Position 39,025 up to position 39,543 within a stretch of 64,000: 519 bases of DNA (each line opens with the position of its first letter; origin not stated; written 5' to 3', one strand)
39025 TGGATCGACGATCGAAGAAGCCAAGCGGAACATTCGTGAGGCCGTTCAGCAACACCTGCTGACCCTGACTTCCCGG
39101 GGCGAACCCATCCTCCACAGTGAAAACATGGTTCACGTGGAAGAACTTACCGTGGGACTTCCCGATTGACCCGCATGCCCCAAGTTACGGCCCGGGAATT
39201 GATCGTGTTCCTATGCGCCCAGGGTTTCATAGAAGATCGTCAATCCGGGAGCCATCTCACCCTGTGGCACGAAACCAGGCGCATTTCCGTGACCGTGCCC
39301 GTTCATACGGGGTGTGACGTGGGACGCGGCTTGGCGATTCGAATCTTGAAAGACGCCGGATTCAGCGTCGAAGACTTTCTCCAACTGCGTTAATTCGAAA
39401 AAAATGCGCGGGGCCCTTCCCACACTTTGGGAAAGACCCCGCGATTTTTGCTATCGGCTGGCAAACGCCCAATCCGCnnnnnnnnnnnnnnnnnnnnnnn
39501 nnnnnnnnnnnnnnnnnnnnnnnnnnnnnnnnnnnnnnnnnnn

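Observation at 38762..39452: hicBA toxin-antitoxin cassette bracketed by 40-bp direct repeats with an internal palindrome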

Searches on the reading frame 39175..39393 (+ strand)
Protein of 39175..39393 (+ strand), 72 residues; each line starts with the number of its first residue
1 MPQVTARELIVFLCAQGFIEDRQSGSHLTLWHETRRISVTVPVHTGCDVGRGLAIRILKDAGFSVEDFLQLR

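Call 7: search_protein_families(library=pfam, proteins=[window:39175-39390:+], max_evalue=0.01)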
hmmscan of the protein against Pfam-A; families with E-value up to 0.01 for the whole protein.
window:39175-39390:+ (72 aa): 1 family
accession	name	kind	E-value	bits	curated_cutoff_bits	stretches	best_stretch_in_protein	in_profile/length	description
PF07927.17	HicA_toxin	-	1e-15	58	27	1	6-62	1-57/58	HicA toxin of bacterial toxin-antitoxin,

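Call 12: find_encoding_contigs(protein=window:39175-39393:+, flank=10000, max_places=10)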
Protein window:39175-39393:+ (72 aa): no gene with exactly this product is on record in the collection.

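Call 23: find_homologous_proteins(query=window:39175-39390:+, max_evalue=1e-8)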
Query window:39175-39390:+ (72 aa): 1336 proteins with E <= 1e-8 among 1344 candidates; the best 120 are listed.
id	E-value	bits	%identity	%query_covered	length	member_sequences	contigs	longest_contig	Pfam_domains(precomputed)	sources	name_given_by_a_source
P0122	6.8e-41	154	100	100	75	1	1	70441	PF07927.18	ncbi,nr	ncbi:MAG: type II toxin-antitoxin system HicA family toxin [Candidatus Hydrogenedentes bacterium]|nr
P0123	8.0e-35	135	85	100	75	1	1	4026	PF07927.18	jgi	jgi:predicted RNA binding protein YcfA (HicA-like mRNA interferase family)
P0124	3.0e-34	133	82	100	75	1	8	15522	PF07927.18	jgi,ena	jgi:predicted RNA binding protein YcfA (HicA-like mRNA interferase family)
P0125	3.0e-34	133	85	100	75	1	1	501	PF07927.18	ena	-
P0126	4.2e-34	133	86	100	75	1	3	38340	PF07927.18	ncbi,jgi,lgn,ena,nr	ncbi:MAG TPA: type II toxin-antitoxin system HicA family toxin [Phycisphaerae bacterium]|nr:type II 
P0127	4.9e-34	133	82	100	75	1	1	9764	PF07927.18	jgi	jgi:predicted RNA binding protein YcfA (HicA-like mRNA interferase family)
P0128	8.1e-34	132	82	100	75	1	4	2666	PF07927.18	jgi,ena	jgi:predicted RNA binding protein YcfA (HicA-like mRNA interferase family)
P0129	8.1e-34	132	85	100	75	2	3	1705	PF07927.18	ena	-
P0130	8.1e-34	132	82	100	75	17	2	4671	PF07927.18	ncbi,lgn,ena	-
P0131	8.2e-34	132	85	100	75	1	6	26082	PF07927.18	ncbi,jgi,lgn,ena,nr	ncbi:MAG: hypothetical protein AMK72_00800 [Planctomycetes bacterium SM23_25]|nr:MAG: hypothetical p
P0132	1.1e-33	132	79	100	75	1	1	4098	PF07927.18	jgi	jgi:predicted RNA binding protein YcfA (HicA-like mRNA interferase family)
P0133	1.6e-33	131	85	100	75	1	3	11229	PF07927.18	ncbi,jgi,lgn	jgi:predicted RNA binding protein YcfA (HicA-like mRNA interferase family)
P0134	1.6e-33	131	82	100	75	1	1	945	PF07927.18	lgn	-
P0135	1.8e-33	131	83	100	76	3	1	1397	PF07927.18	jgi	jgi:predicted RNA binding protein YcfA (HicA-like mRNA interferase family)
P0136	2.2e-33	131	79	100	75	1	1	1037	PF07927.18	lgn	-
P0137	2.2e-33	131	82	100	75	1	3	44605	PF07927.18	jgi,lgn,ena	jgi:predicted RNA binding protein YcfA (HicA-like mRNA interferase family)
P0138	2.2e-33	131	79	100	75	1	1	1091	PF07927.18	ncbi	-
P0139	2.2e-33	131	83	100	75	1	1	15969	PF07927.18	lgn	-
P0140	2.5e-33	131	79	100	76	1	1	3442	PF07927.18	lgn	-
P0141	2.6e-33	130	82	100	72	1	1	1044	PF07927.18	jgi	-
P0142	2.6e-33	130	79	100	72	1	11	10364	PF07927.18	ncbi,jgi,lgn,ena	jgi:predicted RNA binding protein YcfA (HicA-like mRNA interferase family)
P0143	3.0e-33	130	83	100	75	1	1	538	PF07927.18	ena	-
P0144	3.1e-33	130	82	100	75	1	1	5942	PF07927.18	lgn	-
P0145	3.1e-33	130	82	100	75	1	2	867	PF07927.18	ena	-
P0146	3.1e-33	130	79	100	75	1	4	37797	PF07927.18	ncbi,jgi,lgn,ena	-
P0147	4.1e-33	130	85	100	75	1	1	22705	PF07927.18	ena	-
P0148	4.2e-33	130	82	100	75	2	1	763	PF07927.18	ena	-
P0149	4.3e-33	130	81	100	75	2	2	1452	PF07927.18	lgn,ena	-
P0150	4.3e-33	130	81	100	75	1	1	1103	PF07927.18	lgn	-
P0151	4.3e-33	130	83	100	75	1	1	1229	PF07927.18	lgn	-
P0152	4.3e-33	130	81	100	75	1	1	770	PF07927.18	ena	-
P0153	4.3e-33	130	81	100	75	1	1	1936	PF07927.18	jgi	jgi:predicted RNA binding protein YcfA (HicA-like mRNA interferase family)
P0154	4.4e-33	130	82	100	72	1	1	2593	PF07927.18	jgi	jgi:predicted RNA binding protein YcfA (HicA-like mRNA interferase family)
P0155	4.5e-33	130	81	100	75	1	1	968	PF07927.18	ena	-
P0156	5.3e-33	130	81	100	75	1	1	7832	PF07927.18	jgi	jgi:predicted RNA binding protein YcfA (HicA-like mRNA interferase family)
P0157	5.4e-33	129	82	100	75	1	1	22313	PF07927.18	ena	-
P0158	5.9e-33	129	79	100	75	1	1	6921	PF07927.18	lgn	-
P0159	5.9e-33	129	81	100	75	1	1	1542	PF07927.18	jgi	-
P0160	5.9e-33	129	79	100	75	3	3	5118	PF07927.18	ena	-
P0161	5.9e-33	129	82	100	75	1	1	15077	PF07927.18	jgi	jgi:predicted RNA binding protein YcfA (HicA-like mRNA interferase family)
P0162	6.0e-33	129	81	100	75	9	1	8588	PF07927.18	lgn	-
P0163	6.0e-33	129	79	100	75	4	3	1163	PF07927.18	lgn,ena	-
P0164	6.0e-33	129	83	100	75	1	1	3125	PF07927.18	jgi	jgi:predicted RNA binding protein YcfA (HicA-like mRNA interferase family)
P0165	6.4e-33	129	78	100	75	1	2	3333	PF07927.18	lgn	-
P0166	6.7e-33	129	81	100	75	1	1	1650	PF07927.18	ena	-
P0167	7.0e-33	129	81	100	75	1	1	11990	PF07927.18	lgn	-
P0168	7.4e-33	129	79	100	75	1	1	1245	PF07927.18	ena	-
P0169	7.8e-33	129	82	100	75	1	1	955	PF07927.18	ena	-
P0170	8.2e-33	129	82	100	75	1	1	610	PF07927.18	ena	-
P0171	8.2e-33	129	83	100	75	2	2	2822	PF07927.18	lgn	-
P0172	8.3e-33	129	81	100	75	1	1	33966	PF07927.18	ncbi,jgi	jgi:predicted RNA binding protein YcfA (HicA-like mRNA interferase family)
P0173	8.3e-33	129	79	100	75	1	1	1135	PF07927.18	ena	-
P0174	8.3e-33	129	83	100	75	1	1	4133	PF07927.18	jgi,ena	-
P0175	8.4e-33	129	79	100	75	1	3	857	PF07927.18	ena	-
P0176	8.4e-33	129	82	100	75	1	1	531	PF07927.18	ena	-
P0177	8.4e-33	129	82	100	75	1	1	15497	PF07927.18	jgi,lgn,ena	-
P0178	8.4e-33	129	85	100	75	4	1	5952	PF07927.18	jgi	-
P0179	8.5e-33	129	79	100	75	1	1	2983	PF07927.18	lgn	-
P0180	8.9e-33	129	76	100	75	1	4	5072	PF07927.18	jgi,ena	-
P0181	8.9e-33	129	81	100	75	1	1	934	PF07927.18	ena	-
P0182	1.1e-32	128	82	100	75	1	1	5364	PF07927.18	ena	-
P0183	1.2e-32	128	82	100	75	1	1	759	PF07927.18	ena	-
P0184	1.2e-32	128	79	100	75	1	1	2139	PF07927.18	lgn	-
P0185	1.2e-32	128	81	100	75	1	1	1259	PF07927.18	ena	-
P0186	1.2e-32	128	81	100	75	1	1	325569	PF07927.18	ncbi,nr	ncbi:MAG: type II toxin-antitoxin system HicA family toxin [Acidobacteria bacterium]|nr:MAG: type II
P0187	1.2e-32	128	79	100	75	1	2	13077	PF07927.18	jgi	jgi:predicted RNA binding protein YcfA (HicA-like mRNA interferase family)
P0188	1.4e-32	128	79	100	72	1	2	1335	PF07927.18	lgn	-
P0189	1.4e-32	128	81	100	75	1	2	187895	PF07927.18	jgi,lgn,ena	-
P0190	1.5e-32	128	81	100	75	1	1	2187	PF07927.18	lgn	-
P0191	1.5e-32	128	76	100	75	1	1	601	PF07927.18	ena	-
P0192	1.6e-32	128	82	100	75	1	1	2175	PF07927.18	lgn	-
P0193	1.6e-32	128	82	100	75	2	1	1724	PF07927.18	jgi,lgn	jgi:predicted RNA binding protein YcfA (HicA-like mRNA interferase family)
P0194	1.6e-32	128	82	100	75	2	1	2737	PF07927.18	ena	-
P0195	1.6e-32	128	81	100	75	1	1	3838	PF07927.18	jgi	jgi:predicted RNA binding protein YcfA (HicA-like mRNA interferase family)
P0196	1.6e-32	128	78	100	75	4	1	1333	PF07927.18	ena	-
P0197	1.6e-32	128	78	100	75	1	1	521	PF07927.18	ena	-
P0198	1.6e-32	128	83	100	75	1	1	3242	PF07927.18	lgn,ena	-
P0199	1.6e-32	128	81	100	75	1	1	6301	PF07927.18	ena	-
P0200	1.7e-32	128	79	100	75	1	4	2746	PF07927.18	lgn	-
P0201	1.7e-32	128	79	100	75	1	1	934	PF07927.18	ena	-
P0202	1.8e-32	128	81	100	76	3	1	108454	PF07927.18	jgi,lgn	jgi:predicted RNA binding protein YcfA (HicA-like mRNA interferase family)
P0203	1.9e-32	128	82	100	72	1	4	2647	PF07927.18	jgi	jgi:predicted RNA binding protein YcfA (HicA-like mRNA interferase family)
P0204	2.0e-32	128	81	100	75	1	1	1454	PF07927.18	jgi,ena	-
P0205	2.1e-32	128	81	100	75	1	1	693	PF07927.18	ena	-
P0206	2.2e-32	128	81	100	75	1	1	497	PF07927.18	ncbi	-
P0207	2.2e-32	128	82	100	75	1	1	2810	PF07927.18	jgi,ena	-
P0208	2.2e-32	128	79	100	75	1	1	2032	PF07927.18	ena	-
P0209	2.3e-32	128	76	100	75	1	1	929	PF07927.18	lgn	-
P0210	2.3e-32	128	82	100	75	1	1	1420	PF07927.18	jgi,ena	-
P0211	2.3e-32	128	81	100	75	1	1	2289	PF07927.18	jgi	jgi:predicted RNA binding protein YcfA (HicA-like mRNA interferase family)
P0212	2.3e-32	128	79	100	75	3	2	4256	PF07927.18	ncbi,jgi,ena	-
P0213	2.3e-32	128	82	99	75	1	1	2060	PF07927.18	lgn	-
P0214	2.3e-32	128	82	100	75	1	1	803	PF07927.18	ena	-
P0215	2.3e-32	128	79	100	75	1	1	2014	PF07927.18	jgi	jgi:predicted RNA binding protein YcfA (HicA-like mRNA interferase family)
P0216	2.7e-32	127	81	100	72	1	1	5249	PF07927.18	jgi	jgi:predicted RNA binding protein YcfA (HicA-like mRNA interferase family)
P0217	2.7e-32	127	82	99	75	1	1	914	PF07927.18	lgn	-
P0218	3.1e-32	127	78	100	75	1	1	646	PF07927.18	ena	-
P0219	3.1e-32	127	79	100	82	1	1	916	PF07927.18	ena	-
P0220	3.1e-32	127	78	100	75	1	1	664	PF07927.18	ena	-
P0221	3.1e-32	127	82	100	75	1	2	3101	PF07927.18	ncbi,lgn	-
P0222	3.1e-32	127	82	100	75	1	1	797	PF07927.18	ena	-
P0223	3.1e-32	127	82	100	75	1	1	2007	PF07927.18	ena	-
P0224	3.1e-32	127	81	100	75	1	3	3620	PF07927.18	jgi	jgi:predicted RNA binding protein YcfA (HicA-like mRNA interferase family)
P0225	3.1e-32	127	78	100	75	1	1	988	PF07927.18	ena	-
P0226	3.1e-32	127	81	100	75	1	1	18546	PF07927.18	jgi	jgi:predicted RNA binding protein YcfA (HicA-like mRNA interferase family)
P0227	3.1e-32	127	76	100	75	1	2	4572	PF07927.18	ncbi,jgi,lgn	-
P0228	3.2e-32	127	79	100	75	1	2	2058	PF07927.18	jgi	jgi:predicted RNA binding protein YcfA (HicA-like mRNA interferase family)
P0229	3.2e-32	127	79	100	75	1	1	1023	PF07927.18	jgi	jgi:predicted RNA binding protein YcfA (HicA-like mRNA interferase family)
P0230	3.2e-32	127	79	100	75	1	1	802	PF07927.18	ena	-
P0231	3.2e-32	127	79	100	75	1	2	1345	PF07927.18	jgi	jgi:predicted RNA binding protein YcfA (HicA-like mRNA interferase family)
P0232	3.2e-32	127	81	100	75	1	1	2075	PF07927.18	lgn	-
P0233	3.2e-32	127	82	100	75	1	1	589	PF07927.18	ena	-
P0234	3.2e-32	127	81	100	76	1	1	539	PF07927.18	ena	-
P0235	3.3e-32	127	79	100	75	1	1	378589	PF07927.18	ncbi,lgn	ncbi:MAG: type II toxin-antitoxin system HicA family toxin [Terriglobia bacterium]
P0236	3.4e-32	127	82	99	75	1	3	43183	PF07927.18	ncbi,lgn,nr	ncbi:MAG: type II toxin-antitoxin system HicA family toxin [Candidatus Hydrogenedentes bacterium]|nr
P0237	3.5e-32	127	81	100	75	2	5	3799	PF07927.18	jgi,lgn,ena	-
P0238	3.7e-32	127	81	100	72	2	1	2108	PF07927.18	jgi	-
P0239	3.8e-32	127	81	100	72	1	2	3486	PF07927.18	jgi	-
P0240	3.8e-32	127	79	100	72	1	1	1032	PF07927.18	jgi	jgi:predicted RNA binding protein YcfA (HicA-like mRNA interferase family)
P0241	3.8e-32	127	81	100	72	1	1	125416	PF07927.18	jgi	jgi:predicted RNA binding protein YcfA (HicA-like mRNA interferase family)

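Call 24: find_encoding_contigs(protein=P0126, flank=4000, max_places=4)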
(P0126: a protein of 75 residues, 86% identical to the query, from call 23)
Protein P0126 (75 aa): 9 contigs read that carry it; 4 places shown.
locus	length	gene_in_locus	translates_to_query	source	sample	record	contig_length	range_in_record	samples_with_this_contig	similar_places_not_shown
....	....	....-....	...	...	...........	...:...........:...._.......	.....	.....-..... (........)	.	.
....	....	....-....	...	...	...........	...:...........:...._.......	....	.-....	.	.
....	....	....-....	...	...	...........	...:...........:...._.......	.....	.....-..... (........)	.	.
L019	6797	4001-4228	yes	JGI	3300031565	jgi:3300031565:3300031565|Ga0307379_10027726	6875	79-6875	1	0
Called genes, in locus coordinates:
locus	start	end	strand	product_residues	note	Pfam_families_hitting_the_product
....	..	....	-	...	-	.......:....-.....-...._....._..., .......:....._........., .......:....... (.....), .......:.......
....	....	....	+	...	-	-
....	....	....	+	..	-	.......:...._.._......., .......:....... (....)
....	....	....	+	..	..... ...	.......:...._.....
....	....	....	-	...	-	-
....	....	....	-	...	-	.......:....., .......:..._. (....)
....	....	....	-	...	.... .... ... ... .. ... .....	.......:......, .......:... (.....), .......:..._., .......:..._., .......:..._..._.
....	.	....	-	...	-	?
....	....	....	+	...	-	-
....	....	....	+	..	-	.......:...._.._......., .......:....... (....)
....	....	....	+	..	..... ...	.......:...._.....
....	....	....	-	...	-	-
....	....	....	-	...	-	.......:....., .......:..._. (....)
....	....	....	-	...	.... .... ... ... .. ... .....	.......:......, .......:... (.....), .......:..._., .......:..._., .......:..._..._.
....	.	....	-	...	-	?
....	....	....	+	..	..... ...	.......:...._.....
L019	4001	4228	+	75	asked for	PF07927:HicA_toxin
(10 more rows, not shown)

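Call 25: find_encoding_contigs(protein=P0131, flank=4000, max_places=4)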
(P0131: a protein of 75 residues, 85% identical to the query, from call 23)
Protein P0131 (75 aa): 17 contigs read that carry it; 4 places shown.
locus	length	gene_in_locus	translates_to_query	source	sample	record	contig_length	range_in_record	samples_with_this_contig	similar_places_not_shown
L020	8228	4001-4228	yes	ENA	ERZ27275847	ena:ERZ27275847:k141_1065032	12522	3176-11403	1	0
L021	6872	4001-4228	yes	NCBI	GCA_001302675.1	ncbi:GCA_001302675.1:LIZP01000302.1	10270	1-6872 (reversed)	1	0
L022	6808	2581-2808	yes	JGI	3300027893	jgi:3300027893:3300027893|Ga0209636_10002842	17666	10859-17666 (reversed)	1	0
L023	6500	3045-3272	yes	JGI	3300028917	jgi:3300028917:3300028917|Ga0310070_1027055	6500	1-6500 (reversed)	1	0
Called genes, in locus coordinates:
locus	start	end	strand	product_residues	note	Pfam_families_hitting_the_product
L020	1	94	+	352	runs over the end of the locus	-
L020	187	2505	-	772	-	PF07944:Beta-AFase-like_GH127_cat, PF20736:Glyco_hydro127M, PF16375:DUF4986 (faint), PF20620:DUF6805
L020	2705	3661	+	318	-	-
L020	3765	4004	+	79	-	PF15919:HicB_lk_antitox, PF21748:UPF0150 (weak)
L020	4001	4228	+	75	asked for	PF07927:HicA_toxin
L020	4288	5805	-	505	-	-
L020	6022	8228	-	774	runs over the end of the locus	-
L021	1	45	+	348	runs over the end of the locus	-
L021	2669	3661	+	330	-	-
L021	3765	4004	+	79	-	PF15919:HicB_lk_antitox, PF21748:UPF0150 (weak)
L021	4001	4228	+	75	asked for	PF07927:HicA_toxin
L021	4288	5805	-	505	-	-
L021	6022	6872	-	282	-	?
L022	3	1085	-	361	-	?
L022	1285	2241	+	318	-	-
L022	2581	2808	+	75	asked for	PF07927:HicA_toxin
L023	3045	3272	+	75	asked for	PF07927:HicA_toxin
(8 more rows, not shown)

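Call 26: find_encoding_contigs(protein=P0236, flank=4000, max_places=4)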
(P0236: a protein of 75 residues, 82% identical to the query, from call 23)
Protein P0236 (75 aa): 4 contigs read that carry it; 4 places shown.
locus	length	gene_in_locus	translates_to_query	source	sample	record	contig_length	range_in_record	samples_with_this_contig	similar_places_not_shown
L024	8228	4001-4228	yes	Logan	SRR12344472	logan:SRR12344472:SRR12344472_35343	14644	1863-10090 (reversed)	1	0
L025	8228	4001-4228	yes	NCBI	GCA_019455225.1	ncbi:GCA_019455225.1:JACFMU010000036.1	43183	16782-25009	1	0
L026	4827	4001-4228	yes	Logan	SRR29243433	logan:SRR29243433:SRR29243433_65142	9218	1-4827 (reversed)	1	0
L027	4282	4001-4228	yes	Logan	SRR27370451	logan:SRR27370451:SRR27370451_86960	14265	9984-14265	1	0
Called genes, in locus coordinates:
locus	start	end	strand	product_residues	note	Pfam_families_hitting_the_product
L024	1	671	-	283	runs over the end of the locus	PF13646:HEAT_2 (faint)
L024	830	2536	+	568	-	-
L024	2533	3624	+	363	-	-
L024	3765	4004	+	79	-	PF15919:HicB_lk_antitox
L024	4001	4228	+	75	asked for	PF07927:HicA_toxin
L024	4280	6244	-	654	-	PF08305:NPCBM, PF16499:Melibiase_2, PF17801:Melibiase_C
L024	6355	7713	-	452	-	PF00860:Xan_ur_permease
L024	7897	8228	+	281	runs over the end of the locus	PF06283:ThuA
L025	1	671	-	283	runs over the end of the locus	PF13646:HEAT_2 (faint)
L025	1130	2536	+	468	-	-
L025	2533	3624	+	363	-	-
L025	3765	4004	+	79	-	PF15919:HicB_lk_antitox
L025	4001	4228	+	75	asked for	PF07927:HicA_toxin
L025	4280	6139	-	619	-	PF08305:NPCBM, PF16499:Melibiase_2, PF17801:Melibiase_C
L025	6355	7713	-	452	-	PF00860:Xan_ur_permease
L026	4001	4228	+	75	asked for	PF07927:HicA_toxin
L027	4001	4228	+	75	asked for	PF07927:HicA_toxin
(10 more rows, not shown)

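Call 27: find_encoding_contigs(protein=P0124, flank=4000, max_places=6)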
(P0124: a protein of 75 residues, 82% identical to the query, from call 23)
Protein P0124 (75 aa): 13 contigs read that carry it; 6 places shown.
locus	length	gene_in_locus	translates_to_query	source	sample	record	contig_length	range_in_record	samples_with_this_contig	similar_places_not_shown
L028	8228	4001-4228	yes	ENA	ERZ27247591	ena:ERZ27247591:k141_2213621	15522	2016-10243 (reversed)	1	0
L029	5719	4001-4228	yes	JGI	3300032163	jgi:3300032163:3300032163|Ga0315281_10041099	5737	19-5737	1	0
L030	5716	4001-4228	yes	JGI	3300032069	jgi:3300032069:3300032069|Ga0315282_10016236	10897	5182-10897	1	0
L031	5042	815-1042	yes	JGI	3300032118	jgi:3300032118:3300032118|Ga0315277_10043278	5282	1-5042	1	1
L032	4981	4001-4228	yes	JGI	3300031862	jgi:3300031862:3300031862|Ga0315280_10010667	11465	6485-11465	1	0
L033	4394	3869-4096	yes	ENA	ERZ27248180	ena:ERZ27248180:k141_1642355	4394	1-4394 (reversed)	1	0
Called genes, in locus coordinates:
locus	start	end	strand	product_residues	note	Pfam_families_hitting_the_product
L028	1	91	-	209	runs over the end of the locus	PF04542:Sigma70_r2, PF08281:Sigma70_r4_2, PF04545:Sigma70_r4 (weak)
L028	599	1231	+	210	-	PF02527:GidB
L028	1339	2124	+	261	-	PF00142:Fer4_NifH (weak), PF01656:CbiA, PF02374:ArsA_ATPase (faint), PF06564:CBP_BcsQ, PF09140:MipZ, PF10609:ParA, PF13614:AAA_31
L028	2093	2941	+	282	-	PF02195:ParB_N, PF13384:HTH_23 (faint), PF17762:HTH_ParB, PF23552:ParB_C (weak)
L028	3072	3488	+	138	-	PF04519:Bactofilin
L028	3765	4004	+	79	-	PF15919:HicB_lk_antitox, PF21748:UPF0150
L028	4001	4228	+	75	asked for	PF07927:HicA_toxin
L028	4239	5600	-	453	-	PF01833:TIG, PF04151:PPC (weak)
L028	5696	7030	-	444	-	PF00413:Peptidase_M10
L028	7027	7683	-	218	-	-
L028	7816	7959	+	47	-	-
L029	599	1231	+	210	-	PF02527:GidB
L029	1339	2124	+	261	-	PF00142:Fer4_NifH (weak), PF01656:CbiA, PF02374:ArsA_ATPase (faint), PF06564:CBP_BcsQ, PF09140:MipZ, PF10609:ParA, PF13614:AAA_31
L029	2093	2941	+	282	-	PF02195:ParB_N, PF13384:HTH_23 (faint), PF17762:HTH_ParB, PF23552:ParB_C (weak)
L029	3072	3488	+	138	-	PF04519:Bactofilin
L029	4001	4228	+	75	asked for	PF07927:HicA_toxin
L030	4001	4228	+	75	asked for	PF07927:HicA_toxin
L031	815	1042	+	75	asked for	PF07927:HicA_toxin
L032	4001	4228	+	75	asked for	PF07927:HicA_toxin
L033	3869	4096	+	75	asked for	PF07927:HicA_toxin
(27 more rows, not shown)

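Call 33: find_related_loci(query=P0122, collection=viral_contigs, flank=3000)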
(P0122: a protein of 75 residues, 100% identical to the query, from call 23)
Query P0122 (75 aa) in viral_contigs; peptide patterns used: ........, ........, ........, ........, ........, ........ (x = any residue, [..] = any of these).
33 stretches matched a pattern, but none encodes a relative of the query by tblastn (E <= 1e-3).

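Call 35: find_related_loci(query=A1, collection=viral_contigs, flank=3000)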
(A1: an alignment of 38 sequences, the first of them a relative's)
Query A1 (75 aa) in viral_contigs; peptide patterns used: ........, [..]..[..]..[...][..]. (x = any residue, [..] = any of these).
6 stretches matched a pattern, but none encodes a relative of the query by tblastn (E <= 1e-3).

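Call 36: find_encoding_contigs(protein=P0146, flank=3000, max_places=10)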
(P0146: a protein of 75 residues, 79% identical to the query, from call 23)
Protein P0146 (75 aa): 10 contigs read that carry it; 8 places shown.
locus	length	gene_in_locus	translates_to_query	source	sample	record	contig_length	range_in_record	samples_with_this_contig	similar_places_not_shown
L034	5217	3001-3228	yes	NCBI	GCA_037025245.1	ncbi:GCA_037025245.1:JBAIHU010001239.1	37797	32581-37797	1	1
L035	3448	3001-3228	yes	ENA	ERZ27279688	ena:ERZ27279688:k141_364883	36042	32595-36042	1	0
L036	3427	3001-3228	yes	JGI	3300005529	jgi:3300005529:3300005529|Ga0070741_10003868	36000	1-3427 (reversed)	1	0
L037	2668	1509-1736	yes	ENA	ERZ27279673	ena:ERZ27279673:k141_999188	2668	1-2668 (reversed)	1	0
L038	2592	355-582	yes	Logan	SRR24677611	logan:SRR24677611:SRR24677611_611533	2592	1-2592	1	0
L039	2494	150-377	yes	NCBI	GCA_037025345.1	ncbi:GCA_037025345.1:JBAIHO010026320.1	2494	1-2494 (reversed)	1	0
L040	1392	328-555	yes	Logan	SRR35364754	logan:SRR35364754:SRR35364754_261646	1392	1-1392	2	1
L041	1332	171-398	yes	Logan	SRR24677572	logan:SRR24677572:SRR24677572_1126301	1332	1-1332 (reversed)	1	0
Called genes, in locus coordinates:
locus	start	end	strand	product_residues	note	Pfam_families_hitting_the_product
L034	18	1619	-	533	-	PF08323:Glyco_transf_5, PF13439:Glyco_transf_4 (faint), PF13579:Glyco_trans_4_4 (weak), PF00534:Glycos_transf_1, PF13692:Glyco_trans_1_4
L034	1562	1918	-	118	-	PF06155:GBBH-like_N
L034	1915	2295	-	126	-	-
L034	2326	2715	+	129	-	-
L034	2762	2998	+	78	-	PF15919:HicB_lk_antitox, PF21748:UPF0150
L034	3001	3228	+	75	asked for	PF07927:HicA_toxin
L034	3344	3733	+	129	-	-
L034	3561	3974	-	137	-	-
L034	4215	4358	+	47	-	-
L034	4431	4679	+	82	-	-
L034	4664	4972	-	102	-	PF08681:TacA1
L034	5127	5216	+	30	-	?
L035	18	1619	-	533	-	PF08323:Glyco_transf_5, PF13439:Glyco_transf_4 (faint), PF13579:Glyco_trans_4_4 (weak), PF00534:Glycos_transf_1, PF13692:Glyco_trans_1_4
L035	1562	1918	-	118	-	PF06155:GBBH-like_N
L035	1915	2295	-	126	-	-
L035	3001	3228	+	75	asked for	PF07927:HicA_toxin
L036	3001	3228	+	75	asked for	PF07927:HicA_toxin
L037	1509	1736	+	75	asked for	PF07927:HicA_toxin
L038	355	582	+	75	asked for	PF07927:HicA_toxin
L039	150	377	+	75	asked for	PF07927:HicA_toxin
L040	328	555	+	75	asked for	PF07927:HicA_toxin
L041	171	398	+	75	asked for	PF07927:HicA_toxin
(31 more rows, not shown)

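Call 37: find_encoding_contigs(protein=P0186, flank=3000, max_places=10)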
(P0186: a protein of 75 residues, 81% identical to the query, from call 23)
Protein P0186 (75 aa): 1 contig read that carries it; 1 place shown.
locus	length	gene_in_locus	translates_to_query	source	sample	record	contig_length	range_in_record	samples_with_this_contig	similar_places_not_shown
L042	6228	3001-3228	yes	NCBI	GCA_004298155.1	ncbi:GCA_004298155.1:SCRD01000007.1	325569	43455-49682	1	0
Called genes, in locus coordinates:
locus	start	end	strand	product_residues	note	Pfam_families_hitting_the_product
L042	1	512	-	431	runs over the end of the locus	PF00815:Histidinol_dh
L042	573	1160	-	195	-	PF18306:LDcluster4, PF03641:Lysine_decarbox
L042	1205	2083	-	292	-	PF01634:HisG, PF08029:HisG_C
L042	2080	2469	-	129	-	PF01502:PRA-CH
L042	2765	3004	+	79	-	PF15919:HicB_lk_antitox, PF21748:UPF0150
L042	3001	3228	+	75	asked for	PF07927:HicA_toxin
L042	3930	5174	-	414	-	PF07690:MFS_1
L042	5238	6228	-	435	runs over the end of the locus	PF01180:DHO_dh (faint)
